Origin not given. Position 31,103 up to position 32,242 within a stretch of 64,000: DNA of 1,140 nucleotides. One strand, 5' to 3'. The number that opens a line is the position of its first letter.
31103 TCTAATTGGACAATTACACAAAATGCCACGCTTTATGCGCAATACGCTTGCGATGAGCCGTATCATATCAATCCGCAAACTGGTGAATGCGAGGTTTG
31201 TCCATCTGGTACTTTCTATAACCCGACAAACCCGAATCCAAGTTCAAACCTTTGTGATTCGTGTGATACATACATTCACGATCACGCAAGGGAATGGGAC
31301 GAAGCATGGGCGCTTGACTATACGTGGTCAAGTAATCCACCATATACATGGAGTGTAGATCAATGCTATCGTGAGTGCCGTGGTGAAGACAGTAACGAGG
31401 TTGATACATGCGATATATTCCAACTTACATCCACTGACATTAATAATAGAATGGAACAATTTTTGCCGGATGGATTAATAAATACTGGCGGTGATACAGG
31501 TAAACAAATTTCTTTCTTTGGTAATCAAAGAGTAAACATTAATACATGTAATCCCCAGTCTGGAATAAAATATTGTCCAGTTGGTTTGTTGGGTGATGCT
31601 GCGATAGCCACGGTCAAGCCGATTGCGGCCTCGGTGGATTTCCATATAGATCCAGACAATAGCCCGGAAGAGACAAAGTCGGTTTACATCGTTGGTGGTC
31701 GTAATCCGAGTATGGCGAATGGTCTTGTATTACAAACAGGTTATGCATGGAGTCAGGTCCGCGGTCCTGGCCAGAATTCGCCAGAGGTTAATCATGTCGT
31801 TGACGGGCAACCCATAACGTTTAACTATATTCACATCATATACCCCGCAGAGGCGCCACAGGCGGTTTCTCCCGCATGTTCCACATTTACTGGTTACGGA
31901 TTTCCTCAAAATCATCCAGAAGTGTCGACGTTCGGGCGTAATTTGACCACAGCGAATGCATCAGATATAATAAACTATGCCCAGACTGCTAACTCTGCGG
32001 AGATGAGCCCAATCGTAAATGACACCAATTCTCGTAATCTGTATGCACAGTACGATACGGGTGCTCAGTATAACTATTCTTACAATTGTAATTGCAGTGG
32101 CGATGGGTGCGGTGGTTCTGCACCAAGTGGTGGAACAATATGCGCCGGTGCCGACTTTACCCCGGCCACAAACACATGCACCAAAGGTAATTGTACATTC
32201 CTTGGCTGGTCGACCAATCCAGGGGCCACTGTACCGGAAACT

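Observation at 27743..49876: A single 22.1-kb ORF encodes a 7377-aa Cys-rich repeat protein with a signal peptide and no recognisable anchor or secretion domain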

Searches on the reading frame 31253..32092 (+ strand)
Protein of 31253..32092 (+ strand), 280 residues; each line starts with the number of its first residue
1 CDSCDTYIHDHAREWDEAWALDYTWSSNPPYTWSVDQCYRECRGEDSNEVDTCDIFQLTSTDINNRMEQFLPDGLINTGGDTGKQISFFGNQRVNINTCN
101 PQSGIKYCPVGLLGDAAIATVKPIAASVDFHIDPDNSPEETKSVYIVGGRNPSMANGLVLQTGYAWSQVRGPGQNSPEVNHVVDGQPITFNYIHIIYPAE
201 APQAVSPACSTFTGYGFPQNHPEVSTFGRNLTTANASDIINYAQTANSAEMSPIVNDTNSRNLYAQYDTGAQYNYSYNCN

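Call 47: search_solved_structures(query=window:31253-32092:+, max_evalue=1)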
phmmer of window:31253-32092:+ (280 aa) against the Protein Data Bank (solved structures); distinct sequences matched with E-value up to 1: 0.

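Call 57: predict_structure(alignment_id=A3)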
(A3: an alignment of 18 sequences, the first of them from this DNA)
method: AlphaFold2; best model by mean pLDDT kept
length: 252 residues; sequences in the alignment: 18
mean_pLDDT: 62.4   pTM: 0.65
mean pLDDT of the five models: 62.4, 62.4, 59.0, 57.7, 56.5
residues with pLDDT >= 90: 3; 70-90: 81; 50-70: 113; < 50: 55
segments of 3 or more residues with pLDDT < 50: 1-16, 97-100, 134-141, 228-252
pLDDT, mean of each block of 10 residues (from residue 1): 32 54 80 77 61 68 84 84 86 56 65 59 69 43 67 68 68 72 61 54 56 67 56 43 34 31
secondary structure, 60 per line:
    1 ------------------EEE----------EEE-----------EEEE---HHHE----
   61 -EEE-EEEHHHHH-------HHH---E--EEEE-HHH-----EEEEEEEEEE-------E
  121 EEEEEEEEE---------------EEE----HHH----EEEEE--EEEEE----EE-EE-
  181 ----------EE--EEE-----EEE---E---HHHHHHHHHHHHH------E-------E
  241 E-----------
elements in order: E19-21 E32-34 E46-49 E62-64 E66-68 H69-73 E90-93 E103-112 E120-129 E145-147 E159-163 E166-170 E195-197 E203-205 H213-225

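Call 61: fold_search(model_id=the predicted structure, library=pdb)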
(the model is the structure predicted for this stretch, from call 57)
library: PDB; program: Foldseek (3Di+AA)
matches with E <= 10: 116; with E <= 0.001: 0
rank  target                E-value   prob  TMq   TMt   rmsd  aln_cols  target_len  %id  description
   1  8x4q_K                1.6e-01  0.04  0.10  0.08  19.2       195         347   12  Apo structure of L-tryptophan specific decarboxylase PsiD (released 2024-11-20)
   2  4imq_A                2.7e-01  0.06  0.10  0.13  19.0       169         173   11  Structural Basis of Substrate Specificity and Protease Inhibition in Norwalk Virus (released 2013-02-20)
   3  4imz_A                3.3e-01  0.06  0.10  0.13  17.9       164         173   11  Structural Basis of Substrate Specificity and Protease Inhibition in Norwalk Virus (released 2013-02-20)
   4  2fyq                  3.9e-01  0.04  0.10  0.13  19.1       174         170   11  Crystal Structure of the Norwalk Virus Protease (released 2006-07-25)
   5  4xbc                  4.1e-01  0.05  0.10  0.13  19.0       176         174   11  1.60 A resolution structure of Norovirus 3CL protease complex with a covalently bound dipeptidyl inhibitor (1R,2S)-2-({N (released 2015-03-25)
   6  4inh_B                7.9e-01  0.04  0.10  0.13  17.7       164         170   11  Structural Basis of Substrate Specificity and Protease Inhibition in Norwalk Virus (released 2013-02-20)
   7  2fyr                  9.8e-01  0.03  0.10  0.13  19.1       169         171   12  Crystal Structure of Norwalk Virus Protease grown in the presence of AEBSF (released 2006-07-25)
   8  8x4q_C                9.8e-01  0.02  0.10  0.08  18.7       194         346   12  Apo structure of L-tryptophan specific decarboxylase PsiD (released 2024-11-20)
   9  8x4q_E                1.2e+00  0.02  0.10  0.08  18.4       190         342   13  Apo structure of L-tryptophan specific decarboxylase PsiD (released 2024-11-20)
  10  4inh_A                1.2e+00  0.05  0.11  0.16  18.0       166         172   11  Structural Basis of Substrate Specificity and Protease Inhibition in Norwalk Virus (released 2013-02-20)
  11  2wra_A                1.7e+00  0.06  0.18  0.30  10.8       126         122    9  BclA lectin from Burkholderia cenocepacia complexed with aMan1(aMan1- 6)-3Man trisaccharide (released 2009-09-29)
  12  4v8p_BP               1.9e+00  0.06  0.08  0.13  13.6        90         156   17  T.thermophila 60S ribosomal subunit in complex with initiation factor 6. (released 2014-07-09)
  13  6w5l_C                2.1e+00  0.02  0.09  0.13  17.2       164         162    9  2.1 A resolution structure of Norovirus 3CL protease in complex with inhibitor 7g (released 2020-09-30)
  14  5ym8_B                2.2e+00  0.04  0.09  0.19  14.5        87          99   15  Crystal Structure of porcine delta coronavirus nsp9-N7 (released 2018-06-13)
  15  6nir_C                2.2e+00  0.02  0.11  0.14  20.0       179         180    6  Crystal structure of a GII.4 norovirus HOV protease (released 2019-01-23)
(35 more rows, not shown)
